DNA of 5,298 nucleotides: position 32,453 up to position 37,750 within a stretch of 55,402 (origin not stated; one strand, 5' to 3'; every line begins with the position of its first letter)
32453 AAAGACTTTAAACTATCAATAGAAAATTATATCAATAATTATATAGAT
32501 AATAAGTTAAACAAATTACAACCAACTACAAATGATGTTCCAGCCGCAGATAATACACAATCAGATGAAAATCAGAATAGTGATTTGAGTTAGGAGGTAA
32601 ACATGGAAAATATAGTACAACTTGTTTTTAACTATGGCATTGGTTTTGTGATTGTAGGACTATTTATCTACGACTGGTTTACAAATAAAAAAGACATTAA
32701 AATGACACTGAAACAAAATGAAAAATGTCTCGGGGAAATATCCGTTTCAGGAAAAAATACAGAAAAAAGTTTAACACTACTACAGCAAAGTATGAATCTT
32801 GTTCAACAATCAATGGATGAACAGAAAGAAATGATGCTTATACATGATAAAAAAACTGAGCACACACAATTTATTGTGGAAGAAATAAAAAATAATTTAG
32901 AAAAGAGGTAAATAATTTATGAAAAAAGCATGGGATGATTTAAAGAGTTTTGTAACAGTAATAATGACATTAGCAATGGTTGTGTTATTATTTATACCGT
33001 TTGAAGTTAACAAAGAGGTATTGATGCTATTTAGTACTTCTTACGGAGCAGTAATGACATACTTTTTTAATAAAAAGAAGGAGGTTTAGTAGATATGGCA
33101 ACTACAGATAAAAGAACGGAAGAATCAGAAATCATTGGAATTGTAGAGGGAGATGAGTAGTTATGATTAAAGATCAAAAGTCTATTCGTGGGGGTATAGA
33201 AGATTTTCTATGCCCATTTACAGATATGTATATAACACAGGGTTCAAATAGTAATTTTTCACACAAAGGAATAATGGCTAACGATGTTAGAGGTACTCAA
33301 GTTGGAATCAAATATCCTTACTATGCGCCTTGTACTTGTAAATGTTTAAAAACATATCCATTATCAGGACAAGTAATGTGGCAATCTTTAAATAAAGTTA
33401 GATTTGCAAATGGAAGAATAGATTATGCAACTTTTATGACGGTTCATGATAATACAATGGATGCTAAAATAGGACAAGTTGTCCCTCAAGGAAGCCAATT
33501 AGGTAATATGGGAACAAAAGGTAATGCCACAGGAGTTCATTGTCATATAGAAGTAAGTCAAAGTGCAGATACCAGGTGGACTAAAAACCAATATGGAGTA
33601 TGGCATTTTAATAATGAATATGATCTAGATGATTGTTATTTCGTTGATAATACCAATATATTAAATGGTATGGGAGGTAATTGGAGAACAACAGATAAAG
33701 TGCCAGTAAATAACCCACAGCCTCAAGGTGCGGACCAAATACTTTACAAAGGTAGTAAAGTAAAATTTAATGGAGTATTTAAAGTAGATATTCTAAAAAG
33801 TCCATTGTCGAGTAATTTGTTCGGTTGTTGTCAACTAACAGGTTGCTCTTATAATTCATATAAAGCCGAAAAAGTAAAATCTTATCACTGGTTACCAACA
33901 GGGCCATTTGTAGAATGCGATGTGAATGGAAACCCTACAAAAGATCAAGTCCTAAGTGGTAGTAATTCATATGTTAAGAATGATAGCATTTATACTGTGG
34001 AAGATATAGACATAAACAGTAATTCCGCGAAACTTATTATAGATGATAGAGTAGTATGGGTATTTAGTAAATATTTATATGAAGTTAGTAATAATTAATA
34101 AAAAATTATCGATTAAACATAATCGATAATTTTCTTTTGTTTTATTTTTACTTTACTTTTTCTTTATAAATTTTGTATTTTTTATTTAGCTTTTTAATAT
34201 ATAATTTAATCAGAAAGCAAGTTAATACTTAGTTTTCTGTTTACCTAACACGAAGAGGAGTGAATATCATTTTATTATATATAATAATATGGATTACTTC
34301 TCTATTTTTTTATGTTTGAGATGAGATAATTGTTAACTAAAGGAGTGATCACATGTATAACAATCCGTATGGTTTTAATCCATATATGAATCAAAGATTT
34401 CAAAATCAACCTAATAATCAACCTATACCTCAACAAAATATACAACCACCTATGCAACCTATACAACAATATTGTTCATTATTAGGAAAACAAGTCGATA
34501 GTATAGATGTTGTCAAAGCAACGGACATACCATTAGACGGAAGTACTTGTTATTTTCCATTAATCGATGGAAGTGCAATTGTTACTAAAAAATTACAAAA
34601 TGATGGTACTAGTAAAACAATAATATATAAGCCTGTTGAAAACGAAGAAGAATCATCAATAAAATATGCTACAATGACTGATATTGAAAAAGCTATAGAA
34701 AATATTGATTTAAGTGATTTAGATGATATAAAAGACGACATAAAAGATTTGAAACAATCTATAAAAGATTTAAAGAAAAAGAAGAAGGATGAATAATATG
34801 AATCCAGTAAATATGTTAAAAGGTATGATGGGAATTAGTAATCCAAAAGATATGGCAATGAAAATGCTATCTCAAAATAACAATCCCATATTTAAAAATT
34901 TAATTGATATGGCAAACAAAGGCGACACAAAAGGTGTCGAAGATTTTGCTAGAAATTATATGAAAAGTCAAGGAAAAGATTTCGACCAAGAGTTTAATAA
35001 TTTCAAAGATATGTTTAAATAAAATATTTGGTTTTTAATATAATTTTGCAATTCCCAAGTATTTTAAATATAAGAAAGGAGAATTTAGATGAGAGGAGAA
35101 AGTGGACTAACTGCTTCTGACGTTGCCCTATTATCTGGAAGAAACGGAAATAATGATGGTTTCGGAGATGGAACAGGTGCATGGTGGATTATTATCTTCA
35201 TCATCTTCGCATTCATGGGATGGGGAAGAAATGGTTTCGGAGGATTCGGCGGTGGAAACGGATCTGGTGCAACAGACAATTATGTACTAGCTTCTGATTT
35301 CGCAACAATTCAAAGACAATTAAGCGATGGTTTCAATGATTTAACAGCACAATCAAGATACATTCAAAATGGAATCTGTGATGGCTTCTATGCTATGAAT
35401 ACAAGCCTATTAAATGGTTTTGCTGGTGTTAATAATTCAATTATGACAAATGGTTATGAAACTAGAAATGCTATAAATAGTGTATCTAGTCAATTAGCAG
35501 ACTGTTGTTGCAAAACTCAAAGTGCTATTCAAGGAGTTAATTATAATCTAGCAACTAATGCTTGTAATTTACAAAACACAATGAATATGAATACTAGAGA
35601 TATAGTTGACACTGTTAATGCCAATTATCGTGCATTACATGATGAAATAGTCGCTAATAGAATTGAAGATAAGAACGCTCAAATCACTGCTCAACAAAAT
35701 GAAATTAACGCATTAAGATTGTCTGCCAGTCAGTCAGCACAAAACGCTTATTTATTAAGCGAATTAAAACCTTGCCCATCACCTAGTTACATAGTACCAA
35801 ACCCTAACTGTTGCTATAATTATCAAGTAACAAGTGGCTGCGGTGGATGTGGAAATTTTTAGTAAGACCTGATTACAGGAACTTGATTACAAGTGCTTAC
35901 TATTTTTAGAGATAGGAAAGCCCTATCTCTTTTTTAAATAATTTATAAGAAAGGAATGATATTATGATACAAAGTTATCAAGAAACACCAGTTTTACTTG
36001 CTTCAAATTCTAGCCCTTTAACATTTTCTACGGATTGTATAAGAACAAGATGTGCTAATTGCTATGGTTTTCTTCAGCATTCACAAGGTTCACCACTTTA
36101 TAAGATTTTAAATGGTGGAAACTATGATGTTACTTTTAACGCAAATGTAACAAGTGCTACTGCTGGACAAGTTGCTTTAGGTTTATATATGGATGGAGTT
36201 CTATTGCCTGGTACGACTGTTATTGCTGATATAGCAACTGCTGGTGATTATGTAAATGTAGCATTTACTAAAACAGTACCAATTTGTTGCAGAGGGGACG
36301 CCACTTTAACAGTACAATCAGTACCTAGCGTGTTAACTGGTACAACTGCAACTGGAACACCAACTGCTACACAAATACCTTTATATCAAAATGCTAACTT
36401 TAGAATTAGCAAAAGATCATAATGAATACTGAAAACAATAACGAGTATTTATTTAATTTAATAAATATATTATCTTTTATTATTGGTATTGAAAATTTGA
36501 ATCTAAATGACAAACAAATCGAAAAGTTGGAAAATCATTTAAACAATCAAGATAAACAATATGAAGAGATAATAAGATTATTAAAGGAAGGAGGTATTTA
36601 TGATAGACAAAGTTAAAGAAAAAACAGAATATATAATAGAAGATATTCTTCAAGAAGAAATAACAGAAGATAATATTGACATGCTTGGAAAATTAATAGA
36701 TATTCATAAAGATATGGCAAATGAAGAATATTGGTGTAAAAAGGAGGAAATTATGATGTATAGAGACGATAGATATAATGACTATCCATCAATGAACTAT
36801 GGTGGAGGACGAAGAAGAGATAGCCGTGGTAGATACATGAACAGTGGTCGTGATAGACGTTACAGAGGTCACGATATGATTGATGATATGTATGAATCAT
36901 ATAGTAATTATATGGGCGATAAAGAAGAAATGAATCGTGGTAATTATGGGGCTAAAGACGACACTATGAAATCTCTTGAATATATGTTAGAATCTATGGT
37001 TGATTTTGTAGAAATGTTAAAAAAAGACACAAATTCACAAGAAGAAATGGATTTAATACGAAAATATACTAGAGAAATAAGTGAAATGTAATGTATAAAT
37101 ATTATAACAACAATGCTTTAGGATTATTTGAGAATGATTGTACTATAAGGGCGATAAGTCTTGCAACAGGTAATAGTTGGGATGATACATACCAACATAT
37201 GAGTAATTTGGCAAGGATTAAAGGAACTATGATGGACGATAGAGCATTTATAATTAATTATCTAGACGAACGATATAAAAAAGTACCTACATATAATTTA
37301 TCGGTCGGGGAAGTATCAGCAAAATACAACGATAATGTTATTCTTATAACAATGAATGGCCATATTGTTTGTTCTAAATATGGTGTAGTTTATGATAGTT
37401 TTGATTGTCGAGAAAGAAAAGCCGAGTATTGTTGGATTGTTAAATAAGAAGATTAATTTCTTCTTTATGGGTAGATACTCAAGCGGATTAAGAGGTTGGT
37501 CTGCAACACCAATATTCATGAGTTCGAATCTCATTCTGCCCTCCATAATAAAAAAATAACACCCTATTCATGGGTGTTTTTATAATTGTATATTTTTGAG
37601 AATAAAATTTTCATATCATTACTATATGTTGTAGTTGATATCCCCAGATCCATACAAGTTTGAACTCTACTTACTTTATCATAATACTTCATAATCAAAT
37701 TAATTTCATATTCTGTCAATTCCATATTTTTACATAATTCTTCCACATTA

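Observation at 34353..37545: Seven-gene post-lysis accessory island with unusual low-complexity, Cys-rich and C1q/BclA-like proteins, ending in tRNA-Cys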

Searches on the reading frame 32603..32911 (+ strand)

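Call 6: search_protein_families(library=pfam, proteins=[window:32603-32911:+], max_evalue=1)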
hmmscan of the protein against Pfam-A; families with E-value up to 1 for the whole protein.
window:32603-32911:+ (102 aa): 2 families
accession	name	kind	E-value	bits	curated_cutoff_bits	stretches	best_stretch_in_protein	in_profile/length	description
PF03994.20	DUF350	-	0.22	12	26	1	9-39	13-43/133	Domain of Unknown Function (DUF350)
PF05335.18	DUF745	-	0.36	11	33.3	1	29-101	92-164/183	Protein of unknown function (DUF745)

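Call 7: search_protein_families(library=phrogs, proteins=[window:32603-32911:+], max_evalue=0.1)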
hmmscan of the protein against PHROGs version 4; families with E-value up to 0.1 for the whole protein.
window:32603-32911:+ (102 aa): 4 families
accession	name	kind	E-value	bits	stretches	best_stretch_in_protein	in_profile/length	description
phrog_9815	-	unknown function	0.0009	20.6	1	5-95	9-97/114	-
phrog_999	-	head and packaging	0.03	15.2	1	51-92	9-51/107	head vertex assembly chaperone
phrog_6927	-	unknown function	0.052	14.4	1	25-71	127-172/179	-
phrog_14464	-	moron, auxiliary metabolic gene and host takeover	0.098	13.7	0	5-31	8-39/59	membrane protein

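Call 10: search_protein_families(library=ncbifam, proteins=[window:32603-32911:+], max_evalue=1)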
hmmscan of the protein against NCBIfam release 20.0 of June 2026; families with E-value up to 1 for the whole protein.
window:32603-32911:+ (102 aa): 1 family
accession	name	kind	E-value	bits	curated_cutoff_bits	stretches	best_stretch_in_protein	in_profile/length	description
NF052457.1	spore_BMQ0737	equivalog_domain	0.067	13.4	71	1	22-73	8-51/199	BMQ_0737 family morphogenetic spore coat protein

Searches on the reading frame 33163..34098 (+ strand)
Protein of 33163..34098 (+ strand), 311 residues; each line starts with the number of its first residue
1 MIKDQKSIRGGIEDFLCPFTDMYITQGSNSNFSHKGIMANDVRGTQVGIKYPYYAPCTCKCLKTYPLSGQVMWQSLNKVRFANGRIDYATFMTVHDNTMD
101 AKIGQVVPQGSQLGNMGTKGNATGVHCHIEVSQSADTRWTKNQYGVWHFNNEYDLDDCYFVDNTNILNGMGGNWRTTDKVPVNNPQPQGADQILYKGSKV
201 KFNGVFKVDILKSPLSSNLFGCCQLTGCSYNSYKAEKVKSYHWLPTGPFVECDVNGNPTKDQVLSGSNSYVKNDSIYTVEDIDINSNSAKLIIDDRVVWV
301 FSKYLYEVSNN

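Call 6: search_protein_families(library=pfam, proteins=[window:33163-34098:+], max_evalue=1)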
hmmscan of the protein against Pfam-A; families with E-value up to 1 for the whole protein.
window:33163-34098:+ (311 aa): 1 family
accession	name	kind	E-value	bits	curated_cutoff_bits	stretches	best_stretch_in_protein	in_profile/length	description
PF01551.29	Peptidase_M23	-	1.6e-05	25.4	28.7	1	94-134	50-90/96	Peptidase family M23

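Call 7: search_protein_families(library=phrogs, proteins=[window:33163-34098:+], max_evalue=0.1)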
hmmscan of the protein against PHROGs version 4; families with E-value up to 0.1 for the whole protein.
window:33163-34098:+ (311 aa): 11 families
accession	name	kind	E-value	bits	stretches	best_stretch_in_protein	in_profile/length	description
phrog_11037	-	unknown function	5.7e-34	118.9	1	10-188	164-340/365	-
phrog_9066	-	lysis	1.3e-18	68.1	1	3-179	3-172/413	endolysin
phrog_1067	-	head and packaging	1.2e-06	28.3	1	95-143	808-859/991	minor head protein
phrog_3578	-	lysis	8.4e-06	26.4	1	99-139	304-339/405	endolysin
phrog_7767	-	other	8.9e-05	23.3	1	90-150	65-124/194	metallo-endopeptidase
phrog_14988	-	other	0.0003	21.6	1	94-134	89-129/272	peptidase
phrog_6700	-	lysis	0.00065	17.7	1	98-150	2678-2729/2898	endolysin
phrog_8164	-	lysis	0.0021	18.5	1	163-307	173-318/320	endolysin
phrog_10030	-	tail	0.0044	15.3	1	94-137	1968-2011/2105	tail length tape measure protein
phrog_37190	-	other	0.0063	17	1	88-133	183-227/244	peptidase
phrog_28672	-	other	0.012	15.3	1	94-131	336-373/397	metallo-endopeptidase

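Call 10: search_protein_families(library=ncbifam, proteins=[window:33163-34098:+], max_evalue=1)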
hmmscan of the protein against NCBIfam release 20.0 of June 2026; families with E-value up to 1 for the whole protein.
window:33163-34098:+ (311 aa): 6 families
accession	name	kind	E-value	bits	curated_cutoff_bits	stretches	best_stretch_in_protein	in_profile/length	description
NF052572.1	PtdglycHdlsScrM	equivalog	4.5e-07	29.2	400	1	188-301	267-367/373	peptidoglycan hydrolase ScrM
NF052336.1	PdgHdaseHSB100310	equivalog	2e-05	24.2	500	1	92-143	102-153/316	peptidoglycan hydrolase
NF053824.1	PdgNdpepShyC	equivalog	0.0039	16.1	700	1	94-130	343-379/429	peptidoglycan DD-endopeptidase ShyC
NF050804.1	CellDivDipMCaul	equivalog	0.029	13.1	900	1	94-132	576-614/634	cell division endopeptidase DipM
NF052530.1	Heli_ShapePgp3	exception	0.065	12.4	300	1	95-131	215-251/270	peptidoglycan metallopeptidase Pgp3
NF008652.0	PRK11649.1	equivalog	0.082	11.6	341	1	84-132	352-398/439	murein DD-endopeptidase MepM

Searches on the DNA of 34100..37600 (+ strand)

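Call 5: search_dna_similar(query=window:34100-37600:+, collection=phages, mode=near)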
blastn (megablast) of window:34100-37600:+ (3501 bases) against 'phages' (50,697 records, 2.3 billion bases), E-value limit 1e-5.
No match.

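Call 100: search_dna_similar(query=L088:1-14327:+, collection=phages, mode=near, max_rows=30)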
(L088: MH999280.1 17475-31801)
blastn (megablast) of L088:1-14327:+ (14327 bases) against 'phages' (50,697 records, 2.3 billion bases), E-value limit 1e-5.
Records with a match: 16; places in all: 20; records where one place covers at least 80% of the query: 3.
Best place of each record, by identity: >=99% 1; 95-99% 5; 90-95% 9; 60-80% 1.
By first word of the organism name: Clostridium 16.
By host as written in the record: Clostridium perfringens 13; Clostridium perfringens 2589 1; Clostridium perfringens 012 1; Clostridium perfringens JCM 1290 1.
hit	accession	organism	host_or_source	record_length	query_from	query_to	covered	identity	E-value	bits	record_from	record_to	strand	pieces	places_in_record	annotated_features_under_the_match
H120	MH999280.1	Clostridium phage CPD1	Clostridium perfringens 2589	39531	1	14327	100%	100.0%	0e+0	26458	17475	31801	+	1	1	endopeptidase | putative DNA binding protein in DNA primase | DNA binding protein | thymidylate synthase | N-acetylmuramoyl-L-alanine amidase | and 7 other names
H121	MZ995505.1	Clostridium phage vB_CpeP_PMQ04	Clostridium perfringens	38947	1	14327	84%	92.3%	0e+0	17130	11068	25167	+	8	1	hypothetical protein (x25) | CHC2 zinc finger protein | DNA binding protein | putative alternative thymidylate synthase | N-acetylmuramoyl-L-alanine amidase | and 5 other names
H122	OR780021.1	Clostridium phage XP41-N3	Clostridium perfringens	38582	1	14327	83%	92.0%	0e+0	16664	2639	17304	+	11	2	tail protein | CHC2 zinc finger protein | antirepressor protein | hypothetical protein (x25) | N-acetylmuramoyl-L-alanine amidase | and 6 other names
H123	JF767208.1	Clostridium phage phiCP13O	Clostridium perfringens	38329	1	14327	74%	95.9%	0e+0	17195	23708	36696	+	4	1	CHC2 zinc finger protein | uncharacterized phage-encoded protein | phage anti-repressor protein | predicted alternative thymidylate synthase | N-acetylmuramoyl-L-alanine amidase | and 4 other names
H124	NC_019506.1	Clostridium phage phiCP13O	Clostridium perfringens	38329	1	14327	74%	95.9%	0e+0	17195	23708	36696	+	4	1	CHC2 zinc finger protein | anti-repressor (x2) | thymidylate synthase | endolysin | ERCC4-type nuclease | and 4 other names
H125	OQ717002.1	Clostridium phage vB_CpeS-17DYC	Clostridium perfringens 012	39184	1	12733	76%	93.0%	0e+0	15801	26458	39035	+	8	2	endopeptidase | antirepressor protein | hypothetical protein (x22) | thymidylate synthase | N-acetylmuramoyl-L-alanine amidase | and 4 other names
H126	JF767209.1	Clostridium phage phiCP34O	Clostridium perfringens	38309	1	14327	71%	95.9%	0e+0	16498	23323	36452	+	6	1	CHC2 zinc finger protein | uncharacterized phage-encoded protein | phage anti-repressor protein | predicted alternative thymidylate synthase | N-acetylmuramoyl-L-alanine amidase | and 4 other names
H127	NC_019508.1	Clostridium phage phiCP34O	Clostridium perfringens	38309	1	14327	71%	95.9%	0e+0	16498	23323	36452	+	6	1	CHC2 zinc finger protein | anti-repressor (x2) | thymidylate synthase | endolysin | Erf-like ssDNA annealing protein | and 4 other names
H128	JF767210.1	Clostridium phage phiCP9O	Clostridium perfringens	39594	1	14327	70%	94.6%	0e+0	15457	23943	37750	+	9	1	CHC2 zinc finger protein | uncharacterized phage-encoded protein | phage anti-repressor protein | predicted alternative thymidylate synthase | N-acetylmuramoyl-L-alanine amidase | and 4 other names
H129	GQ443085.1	Clostridium phage phiCP26F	Clostridium perfringens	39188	1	14327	70%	94.5%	0e+0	15452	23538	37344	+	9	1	phi26F_gp46: CHC2 zinc finger protein | phi26F_gp35: hypothetical protein | phi26F_gp25: phage anti-repressor protein | phi26F_gp43: alternative thymidylate synthase-like protein | phi26F_gp22: N-acetylmuramoyl-L-alanine amidase | and 20 other names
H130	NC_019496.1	Clostridium phage phiCP26F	Clostridium perfringens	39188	1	14327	70%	94.5%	0e+0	15452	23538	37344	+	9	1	phi26F_gp46: CHC2 zinc finger protein | phi26F_gp35: anti-repressor | phi26F_gp25: anti-repressor | phi26F_gp43: thymidylate synthase | phi26F_gp22: endolysin | and 20 other names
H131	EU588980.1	Clostridium phage phiCP39-O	Clostridium perfringens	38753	1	14327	66%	94.7%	0e+0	14788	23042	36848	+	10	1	gp58-like protein | hypothetical protein (x22) | antirepressor (x2) | thymidylate synthase | amidase-hydrolase | and 5 other names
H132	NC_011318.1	Clostridium phage phiCP39-O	Clostridium perfringens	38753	1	14327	66%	94.7%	0e+0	14788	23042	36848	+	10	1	tail protein | hypothetical protein (x20) | anti-repressor (x2) | thymidylate synthase | endolysin | and 7 other names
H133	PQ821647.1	Clostridium phage HMD-PC1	Clostridium perfringens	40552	2422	14327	66%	92.2%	0e+0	13432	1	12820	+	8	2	CHC2 zinc finger protein | anti-repressor | hypothetical protein (x23) | thymidylate synthase | recombinase | and 5 other names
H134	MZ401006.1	Clostridium phage CPQ4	Clostridium perfringens JCM 1290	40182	7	9139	51%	95.3%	0e+0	11674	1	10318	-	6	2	endopeptidase | hypothetical protein (x17) | DNA binding protein | N-acetylmuramoyl-L-alanine amidase | antirepressor protein | and 2 other names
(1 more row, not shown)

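Call 101: get_annotated_region(hit=H132, flank=0)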
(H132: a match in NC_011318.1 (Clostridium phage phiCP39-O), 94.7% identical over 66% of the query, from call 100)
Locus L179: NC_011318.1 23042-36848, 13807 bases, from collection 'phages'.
description: Clostridium phage 39-O, complete genome.
organism: Clostridium phage phiCP39-O (NCBI taxid 541865)
taxonomy: Viruses; Duplodnaviria; Heunggongvirae; Uroviricota; Caudoviricetes
host: Clostridium perfringens; source: -; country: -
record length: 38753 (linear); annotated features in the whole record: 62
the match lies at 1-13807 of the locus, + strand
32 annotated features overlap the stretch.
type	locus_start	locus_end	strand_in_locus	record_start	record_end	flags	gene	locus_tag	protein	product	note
CDS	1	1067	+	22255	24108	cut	-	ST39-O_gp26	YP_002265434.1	tail protein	similar to Lacto. phage gp58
CDS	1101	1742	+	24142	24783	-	-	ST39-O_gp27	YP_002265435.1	endolysin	-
CDS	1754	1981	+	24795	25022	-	-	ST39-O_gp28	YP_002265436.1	holin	-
CDS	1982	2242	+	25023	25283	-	-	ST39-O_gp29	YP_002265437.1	hypothetical protein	similar to hypothetical Clostridial protein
CDS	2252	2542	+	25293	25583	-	-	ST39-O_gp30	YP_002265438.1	hypothetical protein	contains serine kinase region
CDS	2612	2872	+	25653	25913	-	-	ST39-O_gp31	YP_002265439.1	hypothetical protein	contains DNA binding region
CDS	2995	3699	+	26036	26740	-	-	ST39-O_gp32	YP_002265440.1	anti-repressor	-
CDS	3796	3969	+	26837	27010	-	-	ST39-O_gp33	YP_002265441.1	hypothetical protein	-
CDS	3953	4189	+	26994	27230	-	-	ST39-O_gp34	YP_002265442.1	hypothetical protein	contains glu-6PO4 region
CDS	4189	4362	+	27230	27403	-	-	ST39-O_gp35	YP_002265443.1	hypothetical protein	-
CDS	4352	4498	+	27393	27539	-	-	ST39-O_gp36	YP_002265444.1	hypothetical protein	-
CDS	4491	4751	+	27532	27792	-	-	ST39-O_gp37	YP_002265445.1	hypothetical protein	contains tRNA synthase region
CDS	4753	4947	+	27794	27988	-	-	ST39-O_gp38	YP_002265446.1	hypothetical protein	-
CDS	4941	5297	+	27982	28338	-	-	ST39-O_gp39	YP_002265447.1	hypothetical protein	contains antibiotic transport region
CDS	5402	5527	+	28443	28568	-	-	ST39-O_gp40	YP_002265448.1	hypothetical protein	-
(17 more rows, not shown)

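Call 102: get_annotated_region(hit=H124, flank=0)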
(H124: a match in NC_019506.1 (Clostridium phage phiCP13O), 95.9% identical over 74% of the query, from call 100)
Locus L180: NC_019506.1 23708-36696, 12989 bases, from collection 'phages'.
description: Clostridium phage phiCP13O, complete genome.
organism: Clostridium phage phiCP13O (NCBI taxid 1042122)
taxonomy: Viruses; Duplodnaviria; Heunggongvirae; Uroviricota; Caudoviricetes
host: Clostridium perfringens; source: -; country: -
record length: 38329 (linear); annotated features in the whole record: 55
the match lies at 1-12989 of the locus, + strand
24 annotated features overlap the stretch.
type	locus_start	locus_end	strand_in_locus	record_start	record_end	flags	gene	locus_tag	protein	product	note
CDS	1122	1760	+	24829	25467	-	-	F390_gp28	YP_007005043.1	endolysin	-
CDS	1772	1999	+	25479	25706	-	-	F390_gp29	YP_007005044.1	holin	-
CDS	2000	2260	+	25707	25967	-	-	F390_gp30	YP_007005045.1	hypothetical protein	-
CDS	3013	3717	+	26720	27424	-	-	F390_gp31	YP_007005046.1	anti-repressor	-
CDS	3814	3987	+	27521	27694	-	-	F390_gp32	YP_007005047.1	hypothetical protein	-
CDS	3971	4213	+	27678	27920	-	-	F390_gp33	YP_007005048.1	hypothetical protein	-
CDS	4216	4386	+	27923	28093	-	-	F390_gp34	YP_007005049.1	hypothetical protein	-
CDS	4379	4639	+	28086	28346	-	-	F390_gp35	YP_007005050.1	hypothetical protein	-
CDS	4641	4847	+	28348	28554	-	-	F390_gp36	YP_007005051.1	hypothetical protein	-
CDS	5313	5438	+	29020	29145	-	-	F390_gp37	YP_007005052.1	hypothetical protein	-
CDS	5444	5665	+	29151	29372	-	-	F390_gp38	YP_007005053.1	hypothetical protein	-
CDS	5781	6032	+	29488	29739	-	-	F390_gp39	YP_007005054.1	hypothetical protein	-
CDS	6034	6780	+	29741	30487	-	-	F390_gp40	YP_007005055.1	anti-repressor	-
CDS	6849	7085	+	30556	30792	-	-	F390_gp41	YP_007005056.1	hypothetical protein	-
CDS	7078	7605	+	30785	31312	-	-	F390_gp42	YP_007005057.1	hypothetical protein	-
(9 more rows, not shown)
